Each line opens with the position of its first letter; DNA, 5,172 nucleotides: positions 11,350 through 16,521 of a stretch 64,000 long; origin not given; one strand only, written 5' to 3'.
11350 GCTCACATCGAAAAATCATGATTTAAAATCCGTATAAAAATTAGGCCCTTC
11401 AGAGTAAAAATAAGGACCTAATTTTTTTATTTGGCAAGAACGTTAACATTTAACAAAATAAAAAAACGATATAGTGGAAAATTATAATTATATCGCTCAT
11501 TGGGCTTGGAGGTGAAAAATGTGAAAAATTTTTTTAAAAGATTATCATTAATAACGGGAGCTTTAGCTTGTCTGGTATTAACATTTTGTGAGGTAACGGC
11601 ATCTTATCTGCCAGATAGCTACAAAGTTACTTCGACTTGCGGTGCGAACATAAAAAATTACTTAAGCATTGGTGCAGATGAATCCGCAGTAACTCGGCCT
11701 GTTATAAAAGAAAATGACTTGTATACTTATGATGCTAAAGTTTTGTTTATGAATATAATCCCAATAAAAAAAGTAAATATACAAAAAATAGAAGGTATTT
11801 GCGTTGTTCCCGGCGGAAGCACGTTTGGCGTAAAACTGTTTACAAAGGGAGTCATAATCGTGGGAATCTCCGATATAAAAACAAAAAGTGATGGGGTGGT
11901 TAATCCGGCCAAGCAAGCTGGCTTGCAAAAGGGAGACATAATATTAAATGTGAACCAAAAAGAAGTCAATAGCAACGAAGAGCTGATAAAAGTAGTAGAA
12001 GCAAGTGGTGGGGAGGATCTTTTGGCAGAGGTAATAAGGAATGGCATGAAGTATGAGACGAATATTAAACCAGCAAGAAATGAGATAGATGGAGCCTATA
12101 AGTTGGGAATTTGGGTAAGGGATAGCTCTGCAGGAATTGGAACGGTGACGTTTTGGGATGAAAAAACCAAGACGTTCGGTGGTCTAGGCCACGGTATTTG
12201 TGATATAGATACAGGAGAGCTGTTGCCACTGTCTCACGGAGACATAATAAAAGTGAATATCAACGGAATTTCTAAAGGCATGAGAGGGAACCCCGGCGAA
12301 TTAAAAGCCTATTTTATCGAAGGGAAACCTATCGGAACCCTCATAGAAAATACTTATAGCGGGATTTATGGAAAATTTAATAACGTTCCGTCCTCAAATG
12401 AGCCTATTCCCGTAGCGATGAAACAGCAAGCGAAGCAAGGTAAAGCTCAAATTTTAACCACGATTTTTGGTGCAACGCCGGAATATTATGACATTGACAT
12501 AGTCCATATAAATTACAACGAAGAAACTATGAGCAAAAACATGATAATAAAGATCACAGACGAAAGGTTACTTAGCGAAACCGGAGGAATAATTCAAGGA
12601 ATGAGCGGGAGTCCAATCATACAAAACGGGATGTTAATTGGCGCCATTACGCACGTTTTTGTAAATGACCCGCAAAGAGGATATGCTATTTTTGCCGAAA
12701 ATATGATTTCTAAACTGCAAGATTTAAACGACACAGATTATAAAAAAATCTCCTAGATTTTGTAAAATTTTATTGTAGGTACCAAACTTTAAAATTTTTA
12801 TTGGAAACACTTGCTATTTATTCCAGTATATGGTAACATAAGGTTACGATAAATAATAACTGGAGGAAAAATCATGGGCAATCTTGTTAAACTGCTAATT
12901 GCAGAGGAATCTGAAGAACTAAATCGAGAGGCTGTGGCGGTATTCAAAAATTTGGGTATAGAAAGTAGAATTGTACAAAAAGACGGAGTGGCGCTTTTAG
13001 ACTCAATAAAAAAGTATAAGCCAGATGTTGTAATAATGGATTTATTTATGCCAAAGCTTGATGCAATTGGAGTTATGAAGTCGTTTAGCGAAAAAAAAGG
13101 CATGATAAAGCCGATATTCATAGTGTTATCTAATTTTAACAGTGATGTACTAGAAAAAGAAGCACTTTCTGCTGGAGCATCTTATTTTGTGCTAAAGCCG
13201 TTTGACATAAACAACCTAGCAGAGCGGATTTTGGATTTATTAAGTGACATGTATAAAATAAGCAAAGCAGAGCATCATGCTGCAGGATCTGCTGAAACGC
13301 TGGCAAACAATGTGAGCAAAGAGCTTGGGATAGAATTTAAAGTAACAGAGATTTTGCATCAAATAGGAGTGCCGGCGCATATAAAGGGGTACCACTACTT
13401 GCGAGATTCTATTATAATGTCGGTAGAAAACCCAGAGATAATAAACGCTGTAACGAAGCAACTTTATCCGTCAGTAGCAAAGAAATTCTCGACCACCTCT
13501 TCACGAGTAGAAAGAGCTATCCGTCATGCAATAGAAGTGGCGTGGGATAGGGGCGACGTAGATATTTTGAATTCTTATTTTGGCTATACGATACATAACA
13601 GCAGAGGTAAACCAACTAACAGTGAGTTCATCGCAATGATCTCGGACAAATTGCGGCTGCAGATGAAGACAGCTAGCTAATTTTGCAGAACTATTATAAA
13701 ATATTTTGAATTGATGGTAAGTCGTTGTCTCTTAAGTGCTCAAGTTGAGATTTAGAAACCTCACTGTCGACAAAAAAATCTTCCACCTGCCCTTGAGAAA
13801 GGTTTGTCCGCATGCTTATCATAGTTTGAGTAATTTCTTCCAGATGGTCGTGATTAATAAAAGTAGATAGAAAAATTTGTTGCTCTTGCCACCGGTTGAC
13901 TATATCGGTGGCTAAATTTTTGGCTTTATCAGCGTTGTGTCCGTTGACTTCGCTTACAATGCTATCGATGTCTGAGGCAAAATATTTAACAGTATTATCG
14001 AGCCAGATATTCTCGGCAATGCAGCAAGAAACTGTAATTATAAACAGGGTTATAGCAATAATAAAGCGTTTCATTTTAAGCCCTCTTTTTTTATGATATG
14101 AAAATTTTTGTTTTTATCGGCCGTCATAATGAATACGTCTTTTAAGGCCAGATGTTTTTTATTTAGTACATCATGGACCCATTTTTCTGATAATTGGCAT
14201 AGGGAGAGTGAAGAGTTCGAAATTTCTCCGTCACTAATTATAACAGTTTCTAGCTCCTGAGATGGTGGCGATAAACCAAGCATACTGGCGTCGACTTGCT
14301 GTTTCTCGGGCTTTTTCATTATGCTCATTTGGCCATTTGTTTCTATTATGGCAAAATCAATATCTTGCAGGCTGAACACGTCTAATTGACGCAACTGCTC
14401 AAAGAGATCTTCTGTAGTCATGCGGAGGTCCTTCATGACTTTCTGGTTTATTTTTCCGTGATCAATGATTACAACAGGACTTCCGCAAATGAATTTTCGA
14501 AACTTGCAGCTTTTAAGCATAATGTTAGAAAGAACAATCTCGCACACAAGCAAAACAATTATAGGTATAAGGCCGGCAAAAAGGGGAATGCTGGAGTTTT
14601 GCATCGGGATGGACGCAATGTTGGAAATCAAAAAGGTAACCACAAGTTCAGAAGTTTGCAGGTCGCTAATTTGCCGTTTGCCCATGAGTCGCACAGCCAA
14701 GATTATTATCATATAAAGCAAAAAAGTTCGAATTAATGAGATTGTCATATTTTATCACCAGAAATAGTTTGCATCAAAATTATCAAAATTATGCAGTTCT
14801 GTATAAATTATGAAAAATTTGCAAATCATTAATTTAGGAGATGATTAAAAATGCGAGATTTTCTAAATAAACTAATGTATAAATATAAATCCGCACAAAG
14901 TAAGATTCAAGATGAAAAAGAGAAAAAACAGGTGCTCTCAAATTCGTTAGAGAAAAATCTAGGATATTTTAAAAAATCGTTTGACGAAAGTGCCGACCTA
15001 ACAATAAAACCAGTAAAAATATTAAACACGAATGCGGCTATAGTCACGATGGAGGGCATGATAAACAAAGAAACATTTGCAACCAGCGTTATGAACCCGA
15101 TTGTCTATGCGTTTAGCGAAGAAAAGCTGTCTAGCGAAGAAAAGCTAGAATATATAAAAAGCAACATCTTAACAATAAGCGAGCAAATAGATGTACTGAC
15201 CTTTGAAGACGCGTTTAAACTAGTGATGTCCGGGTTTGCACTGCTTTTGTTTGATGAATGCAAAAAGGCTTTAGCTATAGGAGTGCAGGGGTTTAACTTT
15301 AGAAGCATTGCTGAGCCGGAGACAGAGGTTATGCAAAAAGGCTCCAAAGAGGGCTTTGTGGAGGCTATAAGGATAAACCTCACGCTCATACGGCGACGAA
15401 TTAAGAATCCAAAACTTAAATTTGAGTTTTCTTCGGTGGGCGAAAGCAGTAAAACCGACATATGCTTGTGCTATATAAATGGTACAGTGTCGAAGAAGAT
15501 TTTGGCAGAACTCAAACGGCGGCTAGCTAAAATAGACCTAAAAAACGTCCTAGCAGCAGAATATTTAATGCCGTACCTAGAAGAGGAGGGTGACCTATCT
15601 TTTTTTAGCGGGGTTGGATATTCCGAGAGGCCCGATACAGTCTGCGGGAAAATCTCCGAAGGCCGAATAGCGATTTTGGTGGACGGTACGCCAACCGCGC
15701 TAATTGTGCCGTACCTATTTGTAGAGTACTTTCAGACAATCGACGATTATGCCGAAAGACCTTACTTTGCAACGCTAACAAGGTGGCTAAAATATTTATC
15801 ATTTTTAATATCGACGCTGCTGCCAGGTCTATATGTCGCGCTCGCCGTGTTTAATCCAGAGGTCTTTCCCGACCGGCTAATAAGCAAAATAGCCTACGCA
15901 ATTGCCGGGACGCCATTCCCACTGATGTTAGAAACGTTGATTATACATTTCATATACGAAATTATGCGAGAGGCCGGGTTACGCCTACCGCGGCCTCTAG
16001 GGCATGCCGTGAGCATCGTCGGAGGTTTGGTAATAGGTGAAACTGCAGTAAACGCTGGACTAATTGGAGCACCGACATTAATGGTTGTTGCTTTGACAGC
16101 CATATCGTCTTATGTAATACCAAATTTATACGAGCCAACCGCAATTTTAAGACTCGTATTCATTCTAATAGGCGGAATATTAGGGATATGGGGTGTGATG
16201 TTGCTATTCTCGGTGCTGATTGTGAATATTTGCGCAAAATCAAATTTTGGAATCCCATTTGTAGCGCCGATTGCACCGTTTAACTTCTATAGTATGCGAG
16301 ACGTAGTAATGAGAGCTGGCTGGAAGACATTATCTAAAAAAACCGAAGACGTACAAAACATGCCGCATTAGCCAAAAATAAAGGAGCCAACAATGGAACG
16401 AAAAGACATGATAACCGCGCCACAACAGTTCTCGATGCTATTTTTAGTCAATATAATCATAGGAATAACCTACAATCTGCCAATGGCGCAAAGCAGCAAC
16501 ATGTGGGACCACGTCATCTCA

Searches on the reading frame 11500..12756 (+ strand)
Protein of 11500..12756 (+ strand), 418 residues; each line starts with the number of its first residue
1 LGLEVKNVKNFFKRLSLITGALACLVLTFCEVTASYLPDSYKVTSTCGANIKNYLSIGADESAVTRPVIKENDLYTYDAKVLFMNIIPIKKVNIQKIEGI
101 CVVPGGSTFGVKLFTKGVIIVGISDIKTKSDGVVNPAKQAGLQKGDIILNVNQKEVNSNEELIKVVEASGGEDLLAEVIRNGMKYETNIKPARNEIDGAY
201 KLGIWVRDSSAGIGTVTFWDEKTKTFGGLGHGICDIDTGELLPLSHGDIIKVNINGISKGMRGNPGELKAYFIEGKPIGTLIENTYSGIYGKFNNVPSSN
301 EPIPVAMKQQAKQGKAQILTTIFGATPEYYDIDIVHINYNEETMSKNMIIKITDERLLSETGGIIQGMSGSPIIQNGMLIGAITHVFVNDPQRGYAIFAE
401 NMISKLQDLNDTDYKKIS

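Call 6: search_protein_families(library=pfam, proteins=[window:11500-12756:+], max_evalue=0.001)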
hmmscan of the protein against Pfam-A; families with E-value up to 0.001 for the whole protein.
window:11500-12756:+ (418 aa): 4 families
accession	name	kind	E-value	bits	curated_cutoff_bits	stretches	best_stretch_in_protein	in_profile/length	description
PF05580.18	Peptidase_S55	-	9.6e-84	281.1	25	1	199-403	2-210/210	SpoIVB peptidase S55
PF13180.12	PDZ_2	-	4.6e-08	33.7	27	1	135-190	23-79/80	PDZ domain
PF17820.7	PDZ_6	-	2.1e-06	27.8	27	1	136-178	10-52/54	PDZ domain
PF00595.29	PDZ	-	0.00059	20.6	23.2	0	136-162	37-63/81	PDZ domain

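Call 14: find_related_loci(query=window:11500-12756:+, collection=genome_contigs, flank=10000)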
Query window:11500-12756:+ (418 aa) in genome_contigs; peptide patterns used: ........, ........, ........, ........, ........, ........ (x = any residue, [..] = any of these).
599 stretches matched a pattern (row limit reached: there are more); 470 encode a relative of the query (tblastn E <= 1e-3); the best 80 are kept; 79 distinct loci.
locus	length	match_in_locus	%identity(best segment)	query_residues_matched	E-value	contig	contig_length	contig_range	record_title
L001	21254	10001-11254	90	1-418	0e+0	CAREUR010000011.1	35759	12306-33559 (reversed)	MAG TPA_asm: uncultured Eubacteriales bacterium isolate MGBC113193 genome assembly, contig: MGBC113193.11, whole genome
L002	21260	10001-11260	90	1-418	0e+0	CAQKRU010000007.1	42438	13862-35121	MAG TPA_asm: uncultured Eubacteriales bacterium isolate MGBC110748 genome assembly, contig: MGBC110748.7, whole genome s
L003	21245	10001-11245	76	3-418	0e+0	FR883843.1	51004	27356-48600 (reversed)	Clostridium sp. CAG:557 genomic scaffold, scf144, whole genome shotgun sequence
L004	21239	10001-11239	74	1-414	0e+0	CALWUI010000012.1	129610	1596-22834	MAG: uncultured Clostridia bacterium isolate E08__bin352 genome assembly, contig: E08__k127_3387673, whole genome shotgu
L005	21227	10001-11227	73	5-414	0e+0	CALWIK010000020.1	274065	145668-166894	MAG: uncultured Clostridia bacterium isolate E17__bin4 genome assembly, contig: E17__k127_7772563, whole genome shotgun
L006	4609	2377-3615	72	4-418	0e+0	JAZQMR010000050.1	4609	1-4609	MAG: Acutalibacteraceae bacterium isolate T1900044605_TS20190071.MAGScoT_cleanbin_000018 SGB_729_k141_1529439, whole gen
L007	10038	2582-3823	71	3-418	0e+0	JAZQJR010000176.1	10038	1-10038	MAG: Acutalibacteraceae bacterium isolate T1900044620_TS20190086.MAGScoT_cleanbin_000023 SGB_870_k141_1663383, whole gen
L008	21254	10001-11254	71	3-418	0e+0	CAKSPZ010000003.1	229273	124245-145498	MAG: uncultured Eubacteriales bacterium isolate REFINED_METABAT215_TOP10_CONTIGS_1500_ASSEMBLY_K77_MERGED__Hadza_MoBio_h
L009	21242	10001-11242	68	3-418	0e+0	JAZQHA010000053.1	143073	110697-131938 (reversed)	MAG: Acutalibacteraceae bacterium isolate T1900044629_TS20190095.MAGScoT_cleanbin_000018 SGB_998_k141_1675464, whole gen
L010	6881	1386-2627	68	6-418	0e+0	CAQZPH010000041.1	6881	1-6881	MAG TPA_asm: uncultured Eubacteriales bacterium isolate MGBC114910 genome assembly, contig: MGBC114910.41, whole genome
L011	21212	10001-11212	92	15-418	0e+0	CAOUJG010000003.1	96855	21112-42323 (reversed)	MAG TPA_asm: uncultured Eubacteriales bacterium isolate MGBC113401 genome assembly, contig: MGBC113401.3, whole genome s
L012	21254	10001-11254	57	4-418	3e-154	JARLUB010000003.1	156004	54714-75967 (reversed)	MAG: Eubacteriales bacterium SKADARSKE-1 RUMPE_3, whole genome shotgun sequence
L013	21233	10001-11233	54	8-418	1e-146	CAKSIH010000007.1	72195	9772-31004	MAG: uncultured Eubacteriales bacterium isolate REFINED_METABAT215_TOP10_CONTIGS_1500_ASSEMBLY_K77_MERGED__Hadza_PheChl_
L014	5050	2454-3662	56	8-410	2e-145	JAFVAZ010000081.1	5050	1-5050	MAG: Clostridia bacterium isolate RGIG5006 Roe_deer_Rumen-5__c568332, whole genome shotgun sequence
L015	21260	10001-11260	90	1-418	0e+0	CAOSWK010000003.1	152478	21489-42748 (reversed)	MAG TPA_asm: uncultured Eubacteriales bacterium isolate MGBC113434 genome assembly, contig: MGBC113434.3, whole genome s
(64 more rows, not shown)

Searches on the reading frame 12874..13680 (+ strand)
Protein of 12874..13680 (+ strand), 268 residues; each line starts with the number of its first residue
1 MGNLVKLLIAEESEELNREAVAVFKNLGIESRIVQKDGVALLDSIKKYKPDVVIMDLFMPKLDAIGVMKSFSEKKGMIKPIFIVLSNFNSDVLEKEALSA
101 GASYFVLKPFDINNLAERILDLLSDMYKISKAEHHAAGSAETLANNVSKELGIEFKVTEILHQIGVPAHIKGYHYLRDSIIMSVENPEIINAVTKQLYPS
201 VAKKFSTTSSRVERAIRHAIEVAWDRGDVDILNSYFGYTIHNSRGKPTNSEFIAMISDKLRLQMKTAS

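Call 6: search_protein_families(library=pfam, proteins=[window:12874-13680:+], max_evalue=0.001)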
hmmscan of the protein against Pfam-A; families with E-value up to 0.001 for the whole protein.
window:12874-13680:+ (268 aa): 2 families
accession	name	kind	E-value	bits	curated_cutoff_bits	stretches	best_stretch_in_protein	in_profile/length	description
PF08769.17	Spo0A_C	-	4.6e-46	155.5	25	1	157-260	1-104/104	Sporulation initiation factor Spo0A C terminal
PF00072.30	Response_reg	-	5.8e-15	55.9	30.2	1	8-119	2-110/111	Response regulator receiver domain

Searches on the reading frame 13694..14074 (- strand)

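Call 6: search_protein_families(library=pfam, proteins=[window:13694-14074:-], max_evalue=0.001)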
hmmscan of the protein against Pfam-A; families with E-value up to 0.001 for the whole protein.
window:13694-14074:- (126 aa): 1 family
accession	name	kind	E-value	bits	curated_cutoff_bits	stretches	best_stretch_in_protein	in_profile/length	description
PF14276.11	DUF4363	-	8.3e-17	61.6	27.5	1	20-125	2-107/107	Domain of unknown function (DUF4363)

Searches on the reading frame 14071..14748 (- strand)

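Call 6: search_protein_families(library=pfam, proteins=[window:14071-14748:-], max_evalue=0.001)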
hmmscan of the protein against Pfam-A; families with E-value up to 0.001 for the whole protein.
window:14071-14748:- (225 aa): 1 family
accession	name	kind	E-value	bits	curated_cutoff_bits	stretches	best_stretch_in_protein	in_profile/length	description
PF04239.17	DUF421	-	1.3e-41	141.5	23.6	1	79-210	2-128/129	YetF C-terminal domain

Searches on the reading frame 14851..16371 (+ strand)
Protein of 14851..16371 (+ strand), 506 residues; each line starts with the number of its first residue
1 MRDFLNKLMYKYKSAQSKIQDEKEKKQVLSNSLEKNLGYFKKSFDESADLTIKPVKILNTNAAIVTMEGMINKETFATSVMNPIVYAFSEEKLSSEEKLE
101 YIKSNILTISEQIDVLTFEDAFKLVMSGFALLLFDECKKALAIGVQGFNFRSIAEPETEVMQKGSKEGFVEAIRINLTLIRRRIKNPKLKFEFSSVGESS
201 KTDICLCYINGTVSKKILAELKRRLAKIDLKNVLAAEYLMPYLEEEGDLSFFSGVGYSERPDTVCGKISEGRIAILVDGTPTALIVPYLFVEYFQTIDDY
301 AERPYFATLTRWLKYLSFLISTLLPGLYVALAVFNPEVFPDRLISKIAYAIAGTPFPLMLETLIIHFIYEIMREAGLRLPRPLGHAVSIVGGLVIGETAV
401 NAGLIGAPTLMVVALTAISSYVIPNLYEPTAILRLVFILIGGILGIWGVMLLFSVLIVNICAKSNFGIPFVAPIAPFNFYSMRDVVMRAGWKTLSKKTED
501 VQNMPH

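Call 6: search_protein_families(library=pfam, proteins=[window:14851-16371:+], max_evalue=0.001)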
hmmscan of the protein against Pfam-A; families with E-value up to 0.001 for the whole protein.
window:14851-16371:+ (506 aa): 1 family
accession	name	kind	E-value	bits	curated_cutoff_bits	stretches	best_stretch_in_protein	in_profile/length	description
PF03323.18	GerA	-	9e-160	532.6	27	1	39-498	2-464/466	Bacillus/Clostridium GerA spore germination protein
